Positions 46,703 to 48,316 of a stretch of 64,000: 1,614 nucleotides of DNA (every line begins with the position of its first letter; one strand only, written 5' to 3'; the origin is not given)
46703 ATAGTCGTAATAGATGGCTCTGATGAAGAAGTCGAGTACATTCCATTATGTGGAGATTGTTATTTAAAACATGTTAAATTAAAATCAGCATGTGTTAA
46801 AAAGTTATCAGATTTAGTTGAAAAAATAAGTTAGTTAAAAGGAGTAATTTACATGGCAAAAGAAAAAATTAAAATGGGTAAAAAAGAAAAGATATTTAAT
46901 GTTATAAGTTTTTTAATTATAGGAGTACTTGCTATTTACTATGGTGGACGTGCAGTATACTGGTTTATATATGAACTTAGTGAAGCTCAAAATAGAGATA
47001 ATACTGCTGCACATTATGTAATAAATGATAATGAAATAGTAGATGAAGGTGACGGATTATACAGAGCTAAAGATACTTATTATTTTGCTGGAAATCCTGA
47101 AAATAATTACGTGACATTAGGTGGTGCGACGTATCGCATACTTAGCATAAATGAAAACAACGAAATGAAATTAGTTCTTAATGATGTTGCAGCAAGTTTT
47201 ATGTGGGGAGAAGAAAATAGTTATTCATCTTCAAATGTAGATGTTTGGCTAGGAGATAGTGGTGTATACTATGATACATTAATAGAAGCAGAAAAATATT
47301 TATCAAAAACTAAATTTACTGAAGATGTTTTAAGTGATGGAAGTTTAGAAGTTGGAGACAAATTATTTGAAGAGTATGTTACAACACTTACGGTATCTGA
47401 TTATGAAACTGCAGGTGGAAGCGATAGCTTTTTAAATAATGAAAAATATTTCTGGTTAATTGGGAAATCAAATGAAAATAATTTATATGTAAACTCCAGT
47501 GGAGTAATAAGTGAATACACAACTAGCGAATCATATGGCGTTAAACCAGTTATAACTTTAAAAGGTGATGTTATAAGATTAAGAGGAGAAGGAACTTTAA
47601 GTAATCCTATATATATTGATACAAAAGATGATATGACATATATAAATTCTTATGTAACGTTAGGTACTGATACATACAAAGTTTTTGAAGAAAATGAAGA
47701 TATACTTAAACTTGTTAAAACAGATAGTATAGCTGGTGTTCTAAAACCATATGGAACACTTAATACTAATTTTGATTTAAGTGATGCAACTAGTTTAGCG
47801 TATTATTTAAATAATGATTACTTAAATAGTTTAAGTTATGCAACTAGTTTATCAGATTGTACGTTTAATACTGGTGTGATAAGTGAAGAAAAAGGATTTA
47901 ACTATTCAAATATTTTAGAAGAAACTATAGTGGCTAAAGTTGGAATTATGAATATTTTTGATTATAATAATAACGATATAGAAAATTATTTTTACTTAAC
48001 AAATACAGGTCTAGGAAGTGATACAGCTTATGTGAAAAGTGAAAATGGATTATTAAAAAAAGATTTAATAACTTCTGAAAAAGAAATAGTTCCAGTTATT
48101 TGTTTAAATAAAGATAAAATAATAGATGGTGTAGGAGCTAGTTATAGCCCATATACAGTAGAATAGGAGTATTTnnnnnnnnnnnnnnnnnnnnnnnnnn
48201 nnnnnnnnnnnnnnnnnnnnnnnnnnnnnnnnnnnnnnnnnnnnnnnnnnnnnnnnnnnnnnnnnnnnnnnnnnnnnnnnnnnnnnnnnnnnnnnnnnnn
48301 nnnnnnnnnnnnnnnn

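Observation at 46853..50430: Membrane-anchored relative with duplicated C-module plus glycopolymer-modifying enzymes next to paralog 4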

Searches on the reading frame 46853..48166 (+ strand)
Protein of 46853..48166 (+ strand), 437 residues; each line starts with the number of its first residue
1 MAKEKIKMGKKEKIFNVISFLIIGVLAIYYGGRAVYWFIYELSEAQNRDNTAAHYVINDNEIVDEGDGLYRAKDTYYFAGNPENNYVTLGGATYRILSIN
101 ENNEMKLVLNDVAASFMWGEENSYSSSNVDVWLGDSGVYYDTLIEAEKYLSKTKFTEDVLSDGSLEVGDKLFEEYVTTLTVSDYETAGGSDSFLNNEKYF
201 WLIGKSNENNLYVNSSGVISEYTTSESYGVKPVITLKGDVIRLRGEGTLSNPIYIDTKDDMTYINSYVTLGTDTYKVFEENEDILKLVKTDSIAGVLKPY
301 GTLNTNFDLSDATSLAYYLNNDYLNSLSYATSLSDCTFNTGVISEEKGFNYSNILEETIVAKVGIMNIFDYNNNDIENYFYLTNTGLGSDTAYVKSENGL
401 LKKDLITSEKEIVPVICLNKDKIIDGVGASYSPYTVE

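Call 4: search_protein_families(library=pfam, proteins=[window:46853-48166:+], max_evalue=0.01)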
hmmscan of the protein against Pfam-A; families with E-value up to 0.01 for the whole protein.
window:46853-48166:+ (437 aa): 0 families

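Call 6: search_protein_families(library=pfam, proteins=[window:46853-48166:+], max_evalue=10)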
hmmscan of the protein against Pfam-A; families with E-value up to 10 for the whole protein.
window:46853-48166:+ (437 aa): 1 family
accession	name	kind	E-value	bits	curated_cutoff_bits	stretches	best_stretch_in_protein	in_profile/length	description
PF19451.5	DUF5989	-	0.88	10.1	27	1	17-42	23-48/49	Family of unknown function (DUF5989)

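Call 7: search_protein_families(library=ncbifam, proteins=[window:46853-48166:+], max_evalue=1)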
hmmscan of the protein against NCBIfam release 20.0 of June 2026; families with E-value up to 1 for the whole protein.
window:46853-48166:+ (437 aa): 0 families

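Call 8: find_homologous_proteins(query=window:46853-48166:+, max_evalue=0.001)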
Query window:46853-48166:+ (437 aa): 223 proteins with E <= 0.001 among 8000 candidates; the best 120 are listed.
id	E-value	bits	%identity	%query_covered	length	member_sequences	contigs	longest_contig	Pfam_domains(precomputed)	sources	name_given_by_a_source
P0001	1.0e-281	952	100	100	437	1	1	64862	-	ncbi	-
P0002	7.4e-179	613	66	98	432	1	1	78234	-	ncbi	-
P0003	4.8e-125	436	50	97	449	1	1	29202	-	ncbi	-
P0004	4.4e-107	377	45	98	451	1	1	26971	-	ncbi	-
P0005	6.4e-96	340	40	98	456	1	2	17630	-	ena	-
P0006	1.2e-95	339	41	97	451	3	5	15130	-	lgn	-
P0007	1.7e-95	339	40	98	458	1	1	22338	-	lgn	-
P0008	5.9e-95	337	41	98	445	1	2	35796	-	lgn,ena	-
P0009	2.2e-94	335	42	100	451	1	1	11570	-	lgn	-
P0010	2.5e-94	335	41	100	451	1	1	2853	-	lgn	-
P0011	2.8e-94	335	42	100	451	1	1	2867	-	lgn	-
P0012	4.2e-94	334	41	97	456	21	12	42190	-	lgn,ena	-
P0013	9.0e-94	333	41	99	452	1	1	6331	-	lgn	-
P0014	1.2e-93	333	40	98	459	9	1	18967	-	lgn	-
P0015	1.9e-93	332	42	100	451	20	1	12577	-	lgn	-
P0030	1.5e-87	313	40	98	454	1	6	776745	-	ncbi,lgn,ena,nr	ncbi:MAG: hypothetical protein IJ097_01665 [Bacilli bacterium]|nr:hypothetical protein [Bacilli bact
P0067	1.4e-55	207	34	97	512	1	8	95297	-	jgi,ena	-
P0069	1.6e-54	204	36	95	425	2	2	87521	-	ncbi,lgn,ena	-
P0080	2.4e-50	190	32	97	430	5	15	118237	-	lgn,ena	-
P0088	1.3e-48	184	30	98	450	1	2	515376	-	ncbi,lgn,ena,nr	ncbi:MAG: hypothetical protein IKF19_03600 [Bacilli bacterium]|nr:hypothetical protein [Bacilli bact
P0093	1.6e-47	181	32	97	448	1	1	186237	-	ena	-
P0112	3.0e-44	170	30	100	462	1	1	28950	-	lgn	-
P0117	6.6e-44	169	29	87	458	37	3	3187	PF19789.7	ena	-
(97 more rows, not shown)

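Call 12: find_encoding_contigs(protein=P0030, flank=8000, max_places=2)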
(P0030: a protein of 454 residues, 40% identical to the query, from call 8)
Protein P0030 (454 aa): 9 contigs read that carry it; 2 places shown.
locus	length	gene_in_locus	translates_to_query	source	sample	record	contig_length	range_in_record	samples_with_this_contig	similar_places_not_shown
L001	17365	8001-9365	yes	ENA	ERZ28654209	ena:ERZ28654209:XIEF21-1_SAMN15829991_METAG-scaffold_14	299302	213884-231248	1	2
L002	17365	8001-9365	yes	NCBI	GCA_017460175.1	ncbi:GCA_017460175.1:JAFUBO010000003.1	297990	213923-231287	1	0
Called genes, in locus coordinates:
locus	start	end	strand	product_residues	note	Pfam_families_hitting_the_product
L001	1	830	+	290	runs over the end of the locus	PF10672:Methyltrans_SAM, PF03602:Cons_hypoth95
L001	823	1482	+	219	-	PF00849:PseudoU_synth_2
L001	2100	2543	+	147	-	-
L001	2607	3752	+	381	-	PF20706:GT4-conflict, PF00534:Glycos_transf_1, PF13692:Glyco_trans_1_4, PF13524:Glyco_trans_1_2 (weak)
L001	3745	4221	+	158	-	PF08660:Alg14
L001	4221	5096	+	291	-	PF04101:Glyco_tran_28_C, PF04138:GtrA_DPMS_TM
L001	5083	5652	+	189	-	PF07963:N_methyl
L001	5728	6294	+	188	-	-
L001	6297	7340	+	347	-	PF09992:NAGPA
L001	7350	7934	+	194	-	-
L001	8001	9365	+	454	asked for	-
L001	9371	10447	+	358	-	PF09992:NAGPA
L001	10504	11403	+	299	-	PF00149:Metallophos (weak)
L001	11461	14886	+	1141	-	PF01855:POR_N, PF17147:PFOR_II, PF01558:POR, PF10371:EKR (weak), PF13183:Fer4_8, PF13187:Fer4_9, PF13484:Fer4_16, PF02775:TPP_enzyme_C, +6 more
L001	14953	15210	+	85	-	-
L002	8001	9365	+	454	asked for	-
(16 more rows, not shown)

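Call 13: find_encoding_contigs(protein=P0088, flank=8000, max_places=1)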
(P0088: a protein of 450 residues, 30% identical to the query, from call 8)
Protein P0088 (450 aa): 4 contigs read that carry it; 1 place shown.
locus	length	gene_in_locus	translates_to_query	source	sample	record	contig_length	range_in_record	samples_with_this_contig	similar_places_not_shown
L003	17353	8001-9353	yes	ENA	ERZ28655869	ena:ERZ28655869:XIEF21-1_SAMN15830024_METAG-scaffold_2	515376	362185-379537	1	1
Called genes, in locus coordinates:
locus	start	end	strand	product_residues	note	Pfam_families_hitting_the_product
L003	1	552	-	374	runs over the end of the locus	PF01757:Acyl_transf_3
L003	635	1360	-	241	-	PF00657:Lipase_GDSL, PF13472:Lipase_GDSL_2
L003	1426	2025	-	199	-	PF00908:dTDP_sugar_isom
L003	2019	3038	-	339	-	PF01073:3Beta_HSD, PF01370:Epimerase, PF02719:Polysacc_synt_2, PF04321:RmlD_sub_bind, PF07993:NAD_binding_4, PF16363:GDP_Man_Dehyd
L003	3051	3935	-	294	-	PF01370:Epimerase, PF04321:RmlD_sub_bind, PF01073:3Beta_HSD, PF02719:Polysacc_synt_2, PF16363:GDP_Man_Dehyd, PF07993:NAD_binding_4 (weak)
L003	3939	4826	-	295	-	PF00483:NTP_transferase, PF12804:NTP_transf_3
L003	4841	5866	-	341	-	PF00953:Glycos_transf_4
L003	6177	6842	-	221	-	-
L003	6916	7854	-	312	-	PF00535:Glycos_transf_2, PF10111:Glyco_tranf_2_2, PF13641:Glyco_tranf_2_3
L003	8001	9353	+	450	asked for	-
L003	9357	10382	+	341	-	PF09992:NAGPA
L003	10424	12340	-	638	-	PF03717:PBP_dimer, PF00905:Transpeptidase, PF03793:PASTA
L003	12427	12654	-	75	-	-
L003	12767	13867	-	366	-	PF00089:Trypsin, PF13365:Trypsin_2, PF00595:PDZ, PF13180:PDZ_2, PF17820:PDZ_6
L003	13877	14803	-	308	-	PF07751:Abi_2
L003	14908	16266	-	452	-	PF17210:SdrD_B (faint), PF17802:SpaA, PF19403:SpaA_2 (faint), PF19625:DUF6130 (faint), PF13620:CarboxypepD_reg (faint), PF24421:Ig_J (faint), PF17802:SpaA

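Call 14: find_encoding_contigs(protein=P0069, flank=8000, max_places=1)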
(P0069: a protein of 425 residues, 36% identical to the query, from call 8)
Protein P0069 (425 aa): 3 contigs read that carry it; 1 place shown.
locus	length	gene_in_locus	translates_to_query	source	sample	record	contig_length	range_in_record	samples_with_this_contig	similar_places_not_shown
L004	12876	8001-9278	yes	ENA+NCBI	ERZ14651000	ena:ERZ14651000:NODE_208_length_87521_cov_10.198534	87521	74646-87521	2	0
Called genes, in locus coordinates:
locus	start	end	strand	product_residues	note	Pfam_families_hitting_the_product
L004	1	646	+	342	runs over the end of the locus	PF02163:Peptidase_M50, PF00595:PDZ (faint), PF13180:PDZ_2 (weak), PF17820:PDZ_6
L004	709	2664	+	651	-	PF00041:fn3 (weak)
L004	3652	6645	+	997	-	-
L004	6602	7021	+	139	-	-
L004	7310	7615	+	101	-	-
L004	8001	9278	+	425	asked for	-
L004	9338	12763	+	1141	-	PF01855:POR_N, PF17147:PFOR_II, PF01558:POR, PF10371:EKR (weak), PF13183:Fer4_8, PF13237:Fer4_10, PF13484:Fer4_16, PF02775:TPP_enzyme_C, +4 more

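Call 15: find_encoding_contigs(protein=P0112, flank=8000, max_places=1)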
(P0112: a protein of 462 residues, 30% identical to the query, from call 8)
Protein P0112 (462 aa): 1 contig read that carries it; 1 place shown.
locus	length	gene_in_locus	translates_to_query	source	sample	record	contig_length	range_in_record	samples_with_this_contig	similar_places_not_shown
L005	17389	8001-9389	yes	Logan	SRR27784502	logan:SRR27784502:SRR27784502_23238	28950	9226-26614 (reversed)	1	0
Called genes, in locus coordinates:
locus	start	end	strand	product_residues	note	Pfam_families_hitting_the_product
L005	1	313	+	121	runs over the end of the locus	PF07963:N_methyl (weak)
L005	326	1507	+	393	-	PF00162:PGK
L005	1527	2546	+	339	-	PF03706:LPG_synthase_TM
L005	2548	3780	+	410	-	PF20706:GT4-conflict (weak), PF13439:Glyco_transf_4, PF13477:Glyco_trans_4_2 (weak), PF13579:Glyco_trans_4_4, PF00534:Glycos_transf_1, PF13692:Glyco_trans_1_4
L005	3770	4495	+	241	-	PF00121:TIM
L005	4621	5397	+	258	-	PF00072:Response_reg, PF08769:Spo0A_C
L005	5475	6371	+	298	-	PF04991:LicD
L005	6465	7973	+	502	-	PF01676:Metalloenzyme, PF06415:iPGM_N, PF01663:Phosphodiest (weak)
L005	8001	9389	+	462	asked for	-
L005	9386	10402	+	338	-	PF09992:NAGPA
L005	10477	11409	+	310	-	PF07963:N_methyl (weak)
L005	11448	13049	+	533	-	PF16403:Bact_surface_Ig-like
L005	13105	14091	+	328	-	PF01207:Dus, PF01180:DHO_dh (weak), PF00977:His_biosynth, PF01680:SOR_SNZ (faint)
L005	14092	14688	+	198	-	PF06271:RDD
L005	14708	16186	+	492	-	PF01336:tRNA_anti-codon, PF00152:tRNA-synt_2, PF01409:tRNA-synt_2d (faint)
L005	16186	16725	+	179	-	PF00300:His_Phos_1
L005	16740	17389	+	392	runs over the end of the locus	PF00871:Acetate_kinase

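Call 21: predict_structure(alignment_id=A1)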
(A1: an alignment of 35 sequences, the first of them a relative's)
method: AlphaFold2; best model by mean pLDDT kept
length: 437 residues; sequences in the alignment: 35
mean_pLDDT: 91.7   pTM: 0.86
mean pLDDT of the five models: 91.7, 91.5, 91.0, 90.9, 90.7
residues with pLDDT >= 90: 339; 70-90: 85; 50-70: 10; < 50: 3
segments of 3 or more residues with pLDDT < 50: 1-3
pLDDT, mean of each block of 10 residues (from residue 1): 54 85 93 87 74 93 94 95 95 96 97 92 91 94 94 95 88 97 95 95 93 95 89 97 93 90 94 95 95 94 90 95 95 95 90 94 96 91 88 90 94 97 90 88
secondary structure, 60 per line:
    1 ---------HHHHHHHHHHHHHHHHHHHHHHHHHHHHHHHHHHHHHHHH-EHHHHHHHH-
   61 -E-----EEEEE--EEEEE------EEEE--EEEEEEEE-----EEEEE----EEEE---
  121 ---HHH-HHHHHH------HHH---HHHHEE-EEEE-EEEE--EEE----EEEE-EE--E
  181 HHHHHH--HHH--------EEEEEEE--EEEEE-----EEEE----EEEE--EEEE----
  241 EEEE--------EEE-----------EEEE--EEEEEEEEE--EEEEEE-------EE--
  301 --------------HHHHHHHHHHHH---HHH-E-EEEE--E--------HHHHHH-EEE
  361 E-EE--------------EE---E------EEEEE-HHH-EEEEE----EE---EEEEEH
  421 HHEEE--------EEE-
elements in order: H10-49 H52-59 E68-72 E75-79 E86-89 E92-99 E105-109 E114-117 H128-133 H146-149 E153-156 E158-161 E164-166 E171-174 H181-186 E200-206 E209-213 E219-222 E227-230 E233-236 E241-244 E253-255 E267-270 E273-281 E284-289 H315-326 E336-339 H351-356 E358-361 E391-395 E401-405 E415-419 E423-425 E434-436

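Call 25: fold_search(model_id=the predicted structure, library=pdb)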
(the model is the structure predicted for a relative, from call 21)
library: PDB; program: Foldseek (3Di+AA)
matches with E <= 10: 220; with E <= 0.001: 1
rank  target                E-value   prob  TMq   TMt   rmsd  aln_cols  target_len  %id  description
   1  9qa6                  1.1e-05  1.00  0.30  0.17  14.3       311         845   15  Cryo-EM structure of Thomasclavelia ramosa IgA peptidase (IgAse) active site mutant (S32-N876) (released 2025-06-25)
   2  3o14_A                2.0e-02  0.08  0.09  0.13  17.4       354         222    7  Crystal structure of an anti-ECFsigma factor, ChrR (Maqu_0586) from MARINOBACTER AQUAEOLEI VT8 at 1.70 A resolution (released 2010-09-08)
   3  8rap_Z                2.1e-02  0.04  0.09  0.09  27.8       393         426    9  Structure of Sen1-ADP.BeF3 bound RNA Polymerase II pre-termination complex (released 2024-10-30)
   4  8ram_Z                2.3e-02  0.04  0.09  0.09  28.6       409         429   10  Structure of Sen1 bound RNA Polymerase II pre-termination complex (released 2024-10-30)
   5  9g0a_Z                6.8e-02  0.03  0.07  0.07  29.9       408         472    8  Influenza A/H7N9 polymerase post-cleavage cap-snatching complex (released 2025-07-16)
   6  1j1l                  1.2e-01  0.04  0.10  0.14  18.2       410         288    7  Crystal structure of human Pirin: a Bcl-3 and Nuclear factor I interacting protein and a cupin superfamily member (released 2003-12-16)
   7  1sfn_A                2.1e-01  0.03  0.09  0.14  20.3       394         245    7  Crystal structure of protein DR1152 from Deinococcus radiodurans R1, Pfam DUF861 (released 2004-06-22)
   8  8q4e_A                2.4e-01  0.57  0.18  0.51   8.0       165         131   15  Structure of Legionella pneumophila Lcl C-terminal domain (released 2023-12-27)
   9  8xrm_Z                4.0e-01  0.01  0.09  0.08  25.3       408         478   10  RNA polymerase II elongation complex with DSIF, SPT6, and ELOF1 transcribing genomic DNA extracted from human nuclei (released 2025-05-07)
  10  5zbf                  4.8e-01  0.03  0.10  0.16  18.0       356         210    6  Crystal structure of 4-hydroxyphenylpyruvic acid bound AerE from Microcystis aeruginosa (released 2019-02-13)
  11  3rns                  4.8e-01  0.03  0.09  0.15  18.5       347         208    7  Cupin 2 conserved barrel domain protein from Leptotrichia buccalis (released 2011-05-11)
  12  1qwr_B                5.4e-01  0.02  0.11  0.14  18.1       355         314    8  Crystal Structure Analysis of the Mannose 6-Phosphate Isomerase from Bacillus subtilis (released 2004-03-02)
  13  3s25                  7.2e-01  0.02  0.10  0.13  16.6       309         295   10  Crystal structure of a 7-bladed beta-propeller-like protein (EUBREC_1955) from Eubacterium rectale ATCC 33656 at 1.88 A  (released 2011-06-08)
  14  2q1f_A                9.0e-01  0.01  0.11  0.06  20.4       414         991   10  Crystal structure of chondroitin sulfate lyase abc from bacteroides thetaiotaomicron wal2926 (released 2008-01-29)
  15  6gmh_Z                9.0e-01  0.01  0.08  0.07  24.4       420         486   10  Structure of activated transcription complex Pol II-DSIF-PAF-SPT6 (released 2018-08-22)
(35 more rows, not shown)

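Call 28: find_related_loci(query=A2, collection=genome_contigs, flank=6000)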
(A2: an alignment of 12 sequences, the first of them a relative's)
Query A2 (437 aa) in genome_contigs; peptide patterns used: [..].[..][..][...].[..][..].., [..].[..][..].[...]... (x = any residue, [..] = any of these).
158 stretches matched a pattern; 55 encode a relative of the query (tblastn E <= 1e-3); 55 distinct loci.
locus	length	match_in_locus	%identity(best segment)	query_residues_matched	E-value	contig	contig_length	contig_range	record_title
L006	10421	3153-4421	65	14-436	1e-180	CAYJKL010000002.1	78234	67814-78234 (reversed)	MAG TPA_asm: uncultured Muribaculaceae bacterium isolate ERP123703_co5_120 genome assembly, contig: NODE_113_length_7823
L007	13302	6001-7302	50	12-437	4e-121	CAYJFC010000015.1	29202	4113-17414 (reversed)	MAG TPA_asm: uncultured Muribaculaceae bacterium isolate ERP123703_co3_210 genome assembly, contig: NODE_1731_length_292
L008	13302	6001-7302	45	8-436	6e-102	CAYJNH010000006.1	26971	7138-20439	MAG TPA_asm: uncultured Muribaculaceae bacterium isolate ERP123703_co3_57 genome assembly, contig: NODE_1972_length_2697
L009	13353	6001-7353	42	1-437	3e-101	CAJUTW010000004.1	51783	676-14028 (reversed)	MAG TPA_asm: uncultured Bacilli bacterium isolate MGBC165561 genome assembly, contig: MGBC165561.4, whole genome shotgun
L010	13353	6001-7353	39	1-436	2e-98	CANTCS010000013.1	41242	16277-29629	MAG TPA_asm: uncultured Mollicutes bacterium isolate SRR15510240_bin.35_metawrap_v1.3_MAG genome assembly, contig: NODE.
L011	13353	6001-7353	39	1-437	6e-97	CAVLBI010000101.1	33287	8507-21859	bacterium isolate G02633-L1_cleanbin_000017 genome assembly, contig: Spades_G02633-L1_contig_426, whole genome shotgun s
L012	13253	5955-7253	40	12-433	3e-97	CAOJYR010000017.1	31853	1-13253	MAG TPA_asm: uncultured Tenericutes bacterium isolate SRR17684645_bin.33_metawrap_v1.3_MAG genome assembly, contig: NODE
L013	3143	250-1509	41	29-437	2e-98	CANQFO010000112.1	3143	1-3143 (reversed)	MAG: uncultured Bacilli bacterium isolate Lapin-007__bin24 genome assembly, contig: Lapin-007__NODE_16114_length_3143_co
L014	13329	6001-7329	38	5-437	1e-95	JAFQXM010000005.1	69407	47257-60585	MAG: Bacilli bacterium isolate RGIG2240 Goat_Duodenum-1__c189627, whole genome shotgun sequence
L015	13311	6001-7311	41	12-437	2e-95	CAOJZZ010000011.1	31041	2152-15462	MAG TPA_asm: uncultured Tenericutes bacterium isolate SRR17684619_bin.35_metawrap_v1.3_MAG genome assembly, contig: NODE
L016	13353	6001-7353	38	1-437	3e-95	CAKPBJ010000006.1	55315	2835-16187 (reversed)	MAG: uncultured Bacilli bacterium isolate REFINED_METABAT215_TOP10_CONTIGS_1500_ASSEMBLY_K77_MERGED__Hadza_MoBio_hadza-A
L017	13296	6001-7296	41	7-437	2e-94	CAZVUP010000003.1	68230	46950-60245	MAG TPA_asm: uncultured Muribaculaceae bacterium isolate SRP278969_co2_176 genome assembly, contig: NODE_185_length_6823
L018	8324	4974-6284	37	12-437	2e-94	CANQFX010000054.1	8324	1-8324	MAG: uncultured Bacilli bacterium isolate Lapin-008__bin25 genome assembly, contig: Lapin-008__NODE_8355_length_8324_cov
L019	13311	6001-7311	41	12-437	6e-94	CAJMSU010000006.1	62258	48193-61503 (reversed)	TPA_asm: uncultured bacterium isolate SRR5519181-bin.25 genome assembly, contig: NODE_269_length_62258_cov_7.602720, who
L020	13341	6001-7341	39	1-436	1e-92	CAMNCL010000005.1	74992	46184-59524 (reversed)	MAG: uncultured Bacillales bacterium isolate SRR1222429_bin.142_metaWRAP_v1.3_MAG genome assembly, contig: NODE.406_leng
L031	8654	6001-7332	37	1-437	4e-88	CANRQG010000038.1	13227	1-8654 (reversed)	MAG: uncultured Bacilli bacterium isolate Lapin-017__bin44 genome assembly, contig: Lapin-017__NODE_3160_length_13227_co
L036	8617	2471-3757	38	8-436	3e-87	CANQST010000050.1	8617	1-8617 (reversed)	MAG: uncultured Bacilli bacterium isolate Lapin-032__bin60 genome assembly, contig: Lapin-032__NODE_10898_length_8617_co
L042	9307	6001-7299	38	7-437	2e-85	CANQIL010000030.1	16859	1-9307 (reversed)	MAG: uncultured Bacilli bacterium isolate Lapin-028__bin30 genome assembly, contig: Lapin-028__NODE_3796_length_16859_co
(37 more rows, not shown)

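Call 35: search_protein_families(library=pfam, alignment_id=A1, max_evalue=0.01)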
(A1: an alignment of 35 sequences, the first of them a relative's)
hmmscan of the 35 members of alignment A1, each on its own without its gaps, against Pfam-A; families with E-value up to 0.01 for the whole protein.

A. member 1, P0001 (437 aa): 0 families

B. families by the number of members that match (of 35 scanned): 3 families
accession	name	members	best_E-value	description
PF19789.6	DUF6273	9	1.4e-06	Domain of unknown function (DUF6273)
PF23981.1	DUF7305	1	0.0026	Domain of unknown function (DUF7305)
PF17797.7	RL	1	0.006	RL domain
